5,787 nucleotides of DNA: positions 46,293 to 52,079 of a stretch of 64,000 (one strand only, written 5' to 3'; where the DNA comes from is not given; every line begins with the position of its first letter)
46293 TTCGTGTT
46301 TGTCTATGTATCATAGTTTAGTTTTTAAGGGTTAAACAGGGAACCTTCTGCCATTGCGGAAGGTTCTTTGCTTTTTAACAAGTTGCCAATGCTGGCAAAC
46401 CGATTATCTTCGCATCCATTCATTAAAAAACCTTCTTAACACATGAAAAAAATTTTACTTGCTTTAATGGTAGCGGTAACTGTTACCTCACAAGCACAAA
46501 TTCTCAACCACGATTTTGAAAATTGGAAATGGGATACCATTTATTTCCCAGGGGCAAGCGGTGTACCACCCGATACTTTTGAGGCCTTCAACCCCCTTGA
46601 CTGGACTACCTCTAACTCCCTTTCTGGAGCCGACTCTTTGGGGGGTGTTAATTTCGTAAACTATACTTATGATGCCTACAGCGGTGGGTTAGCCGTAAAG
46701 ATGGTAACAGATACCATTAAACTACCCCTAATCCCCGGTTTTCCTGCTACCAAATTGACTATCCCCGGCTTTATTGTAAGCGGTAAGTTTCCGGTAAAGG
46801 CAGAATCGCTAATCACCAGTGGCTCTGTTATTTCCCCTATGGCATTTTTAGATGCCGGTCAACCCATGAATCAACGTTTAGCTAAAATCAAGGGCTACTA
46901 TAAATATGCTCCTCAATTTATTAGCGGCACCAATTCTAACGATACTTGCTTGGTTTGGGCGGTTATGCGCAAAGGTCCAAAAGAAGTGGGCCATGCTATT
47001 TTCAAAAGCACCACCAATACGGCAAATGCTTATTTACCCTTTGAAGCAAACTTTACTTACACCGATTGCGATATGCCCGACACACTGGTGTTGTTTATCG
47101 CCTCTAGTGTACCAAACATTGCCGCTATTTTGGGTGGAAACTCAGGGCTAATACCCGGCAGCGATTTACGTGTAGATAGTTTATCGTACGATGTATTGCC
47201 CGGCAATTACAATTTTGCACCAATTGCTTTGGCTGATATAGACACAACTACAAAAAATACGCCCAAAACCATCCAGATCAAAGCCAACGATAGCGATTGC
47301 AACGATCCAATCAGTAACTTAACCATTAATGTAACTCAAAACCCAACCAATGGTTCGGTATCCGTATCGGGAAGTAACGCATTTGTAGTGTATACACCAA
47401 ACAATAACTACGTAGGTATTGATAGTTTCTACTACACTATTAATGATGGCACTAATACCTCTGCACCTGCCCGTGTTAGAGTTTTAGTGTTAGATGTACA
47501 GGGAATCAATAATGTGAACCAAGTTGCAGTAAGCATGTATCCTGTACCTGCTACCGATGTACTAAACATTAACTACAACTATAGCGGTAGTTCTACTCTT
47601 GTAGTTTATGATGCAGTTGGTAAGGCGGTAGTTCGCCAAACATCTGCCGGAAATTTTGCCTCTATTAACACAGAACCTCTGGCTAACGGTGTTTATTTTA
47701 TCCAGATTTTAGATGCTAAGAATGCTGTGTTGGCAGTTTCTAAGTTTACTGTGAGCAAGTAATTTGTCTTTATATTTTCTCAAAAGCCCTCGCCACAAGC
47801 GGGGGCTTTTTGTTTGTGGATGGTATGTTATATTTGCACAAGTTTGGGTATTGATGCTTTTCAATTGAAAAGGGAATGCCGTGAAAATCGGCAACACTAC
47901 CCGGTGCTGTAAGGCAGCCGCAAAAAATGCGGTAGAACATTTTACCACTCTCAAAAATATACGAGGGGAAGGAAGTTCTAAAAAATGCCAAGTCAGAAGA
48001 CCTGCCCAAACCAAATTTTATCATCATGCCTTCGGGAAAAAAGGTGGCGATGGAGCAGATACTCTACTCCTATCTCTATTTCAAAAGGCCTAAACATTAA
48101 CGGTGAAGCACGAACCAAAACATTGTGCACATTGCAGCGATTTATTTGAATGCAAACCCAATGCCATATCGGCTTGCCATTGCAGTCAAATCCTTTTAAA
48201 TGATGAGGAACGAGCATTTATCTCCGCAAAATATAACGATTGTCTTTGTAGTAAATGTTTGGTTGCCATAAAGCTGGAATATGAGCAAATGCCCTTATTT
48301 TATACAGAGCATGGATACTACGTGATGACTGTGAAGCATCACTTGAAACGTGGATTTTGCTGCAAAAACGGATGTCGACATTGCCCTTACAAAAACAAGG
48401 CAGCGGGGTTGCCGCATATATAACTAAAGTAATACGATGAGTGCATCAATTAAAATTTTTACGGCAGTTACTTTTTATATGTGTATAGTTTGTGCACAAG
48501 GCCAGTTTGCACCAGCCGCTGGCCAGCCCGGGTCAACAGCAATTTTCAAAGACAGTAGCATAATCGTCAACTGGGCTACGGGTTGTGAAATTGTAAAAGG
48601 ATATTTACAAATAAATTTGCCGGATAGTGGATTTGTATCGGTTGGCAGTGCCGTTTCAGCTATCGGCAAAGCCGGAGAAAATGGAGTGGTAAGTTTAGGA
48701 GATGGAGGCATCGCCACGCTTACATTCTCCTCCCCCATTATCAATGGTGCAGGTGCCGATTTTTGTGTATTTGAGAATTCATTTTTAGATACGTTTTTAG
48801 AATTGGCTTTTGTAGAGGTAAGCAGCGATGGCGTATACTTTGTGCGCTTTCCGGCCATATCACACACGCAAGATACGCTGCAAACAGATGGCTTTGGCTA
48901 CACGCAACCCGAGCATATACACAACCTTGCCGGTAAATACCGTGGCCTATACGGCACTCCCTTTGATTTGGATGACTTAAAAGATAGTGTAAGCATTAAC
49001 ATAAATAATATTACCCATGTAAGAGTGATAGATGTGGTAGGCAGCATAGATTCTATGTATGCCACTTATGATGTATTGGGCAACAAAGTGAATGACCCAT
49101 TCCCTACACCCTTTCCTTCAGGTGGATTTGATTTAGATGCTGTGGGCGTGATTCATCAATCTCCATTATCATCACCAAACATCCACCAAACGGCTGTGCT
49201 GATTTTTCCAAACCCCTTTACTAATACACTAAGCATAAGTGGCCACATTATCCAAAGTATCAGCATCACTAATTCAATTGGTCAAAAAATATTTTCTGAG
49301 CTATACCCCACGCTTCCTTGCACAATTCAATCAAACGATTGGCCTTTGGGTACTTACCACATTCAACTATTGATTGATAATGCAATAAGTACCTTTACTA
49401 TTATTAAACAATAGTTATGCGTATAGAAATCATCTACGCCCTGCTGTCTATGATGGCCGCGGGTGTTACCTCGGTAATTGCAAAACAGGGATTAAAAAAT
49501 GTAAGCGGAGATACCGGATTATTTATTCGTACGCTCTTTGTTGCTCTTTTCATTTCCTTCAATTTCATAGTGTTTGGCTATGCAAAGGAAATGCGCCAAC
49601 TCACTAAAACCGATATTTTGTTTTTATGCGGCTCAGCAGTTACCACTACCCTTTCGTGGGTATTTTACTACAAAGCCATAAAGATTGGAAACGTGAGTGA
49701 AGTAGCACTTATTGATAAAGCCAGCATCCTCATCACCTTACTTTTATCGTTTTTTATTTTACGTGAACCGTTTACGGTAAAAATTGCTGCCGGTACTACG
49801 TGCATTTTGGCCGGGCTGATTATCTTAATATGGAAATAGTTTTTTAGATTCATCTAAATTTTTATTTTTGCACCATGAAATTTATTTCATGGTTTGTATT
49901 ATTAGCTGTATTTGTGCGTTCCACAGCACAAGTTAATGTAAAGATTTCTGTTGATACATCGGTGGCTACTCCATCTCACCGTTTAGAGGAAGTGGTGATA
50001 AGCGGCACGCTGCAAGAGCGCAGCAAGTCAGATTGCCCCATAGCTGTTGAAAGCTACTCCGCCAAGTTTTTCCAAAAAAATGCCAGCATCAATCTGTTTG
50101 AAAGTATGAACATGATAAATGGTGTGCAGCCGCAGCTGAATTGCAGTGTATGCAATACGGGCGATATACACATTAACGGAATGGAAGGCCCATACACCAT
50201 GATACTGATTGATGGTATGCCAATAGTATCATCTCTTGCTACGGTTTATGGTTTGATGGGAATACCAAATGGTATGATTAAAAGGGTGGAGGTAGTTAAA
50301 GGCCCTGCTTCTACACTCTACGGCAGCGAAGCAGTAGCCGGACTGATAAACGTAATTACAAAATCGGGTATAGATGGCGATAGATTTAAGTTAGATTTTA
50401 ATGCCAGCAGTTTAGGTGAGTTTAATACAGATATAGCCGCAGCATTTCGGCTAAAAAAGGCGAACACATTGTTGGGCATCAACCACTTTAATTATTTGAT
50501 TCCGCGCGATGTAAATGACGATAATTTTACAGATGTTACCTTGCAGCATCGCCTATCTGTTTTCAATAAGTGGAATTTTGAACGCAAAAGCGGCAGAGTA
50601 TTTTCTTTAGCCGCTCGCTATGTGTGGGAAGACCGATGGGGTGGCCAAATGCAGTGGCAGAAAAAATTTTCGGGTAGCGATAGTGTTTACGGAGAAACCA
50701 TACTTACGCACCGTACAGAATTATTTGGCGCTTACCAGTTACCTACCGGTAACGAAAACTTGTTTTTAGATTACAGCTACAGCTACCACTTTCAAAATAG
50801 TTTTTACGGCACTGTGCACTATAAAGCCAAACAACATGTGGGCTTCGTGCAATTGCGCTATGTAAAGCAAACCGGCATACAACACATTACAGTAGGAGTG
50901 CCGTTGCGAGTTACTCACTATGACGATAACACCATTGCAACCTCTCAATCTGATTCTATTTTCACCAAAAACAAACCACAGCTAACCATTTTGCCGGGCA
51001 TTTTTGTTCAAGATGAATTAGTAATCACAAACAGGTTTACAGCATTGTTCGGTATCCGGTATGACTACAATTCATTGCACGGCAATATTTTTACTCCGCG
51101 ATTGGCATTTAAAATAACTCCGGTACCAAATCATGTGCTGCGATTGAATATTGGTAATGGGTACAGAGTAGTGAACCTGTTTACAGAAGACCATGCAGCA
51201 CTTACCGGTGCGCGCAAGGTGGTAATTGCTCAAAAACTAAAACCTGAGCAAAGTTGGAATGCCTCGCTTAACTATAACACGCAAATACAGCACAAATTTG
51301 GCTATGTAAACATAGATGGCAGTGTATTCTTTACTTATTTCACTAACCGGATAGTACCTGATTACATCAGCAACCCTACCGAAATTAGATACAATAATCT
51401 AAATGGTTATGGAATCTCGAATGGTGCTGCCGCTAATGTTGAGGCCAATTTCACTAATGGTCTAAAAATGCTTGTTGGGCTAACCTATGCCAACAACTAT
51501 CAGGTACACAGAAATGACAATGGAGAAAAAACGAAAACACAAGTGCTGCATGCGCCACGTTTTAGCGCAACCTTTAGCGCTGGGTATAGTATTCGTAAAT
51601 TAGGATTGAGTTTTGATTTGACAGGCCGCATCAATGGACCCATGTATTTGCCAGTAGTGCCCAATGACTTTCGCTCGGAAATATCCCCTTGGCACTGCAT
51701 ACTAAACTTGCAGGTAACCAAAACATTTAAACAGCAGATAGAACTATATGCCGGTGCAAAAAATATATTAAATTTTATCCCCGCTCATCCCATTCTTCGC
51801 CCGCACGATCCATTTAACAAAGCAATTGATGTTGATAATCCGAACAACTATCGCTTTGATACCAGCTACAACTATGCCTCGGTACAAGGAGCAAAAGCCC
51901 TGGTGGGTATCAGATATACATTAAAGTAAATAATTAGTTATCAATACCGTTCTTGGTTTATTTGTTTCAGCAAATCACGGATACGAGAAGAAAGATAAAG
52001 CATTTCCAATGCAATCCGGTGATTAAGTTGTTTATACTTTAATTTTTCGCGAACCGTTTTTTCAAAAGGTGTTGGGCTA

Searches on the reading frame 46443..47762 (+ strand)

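Call 19: search_protein_families(library=pfam, max_evalue=0.000001, proteins=[window:46443-47762:+])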
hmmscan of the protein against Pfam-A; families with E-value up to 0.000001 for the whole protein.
window:46443-47762:+ (439 aa): 4 families
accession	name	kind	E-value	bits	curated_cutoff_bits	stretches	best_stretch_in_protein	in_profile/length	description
PF17963.7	Big_9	-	1e-15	58.8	23.6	1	257-347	1-88/89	Bacterial Ig domain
PF18962.6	Por_Secre_tail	-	1.6e-10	41.5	27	1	365-430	1-70/75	Secretion system C-terminal sorting domain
PF17892.7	Cadherin_5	-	4.3e-10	39.7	26.5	1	257-347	2-95/98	Cadherin-like domain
PF13201.12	PCMD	-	4.5e-09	36.8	28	1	24-222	1-212/234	Putative carbohydrate metabolism domain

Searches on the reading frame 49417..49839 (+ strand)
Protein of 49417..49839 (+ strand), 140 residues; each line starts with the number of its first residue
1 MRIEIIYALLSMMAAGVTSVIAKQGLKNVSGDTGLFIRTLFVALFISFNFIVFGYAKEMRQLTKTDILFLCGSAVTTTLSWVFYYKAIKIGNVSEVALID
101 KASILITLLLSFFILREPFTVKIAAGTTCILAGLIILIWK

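Call 19: search_protein_families(library=pfam, max_evalue=0.000001, proteins=[window:49417-49839:+])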
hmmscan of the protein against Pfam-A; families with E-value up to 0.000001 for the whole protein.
window:49417-49839:+ (140 aa): 1 family
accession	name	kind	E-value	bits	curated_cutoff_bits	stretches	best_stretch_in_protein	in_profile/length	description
PF00892.27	EamA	-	1.8e-20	74.1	28.2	1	3-138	2-134/135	EamA-like transporter family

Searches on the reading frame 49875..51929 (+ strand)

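Call 19: search_protein_families(library=pfam, max_evalue=0.000001, proteins=[window:49875-51929:+])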
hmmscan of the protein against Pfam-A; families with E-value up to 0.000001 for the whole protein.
window:49875-51929:+ (684 aa): 2 families
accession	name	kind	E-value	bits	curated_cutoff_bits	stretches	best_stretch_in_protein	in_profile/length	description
PF00593.30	TonB_dep_Rec_b-barrel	-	5.5e-27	96.1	27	1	208-631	22-436/436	TonB dependent receptor-like, beta-barrel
PF07715.20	Plug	-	3.1e-18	66.7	23.9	1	51-156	2-106/107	TonB-dependent Receptor Plug Domain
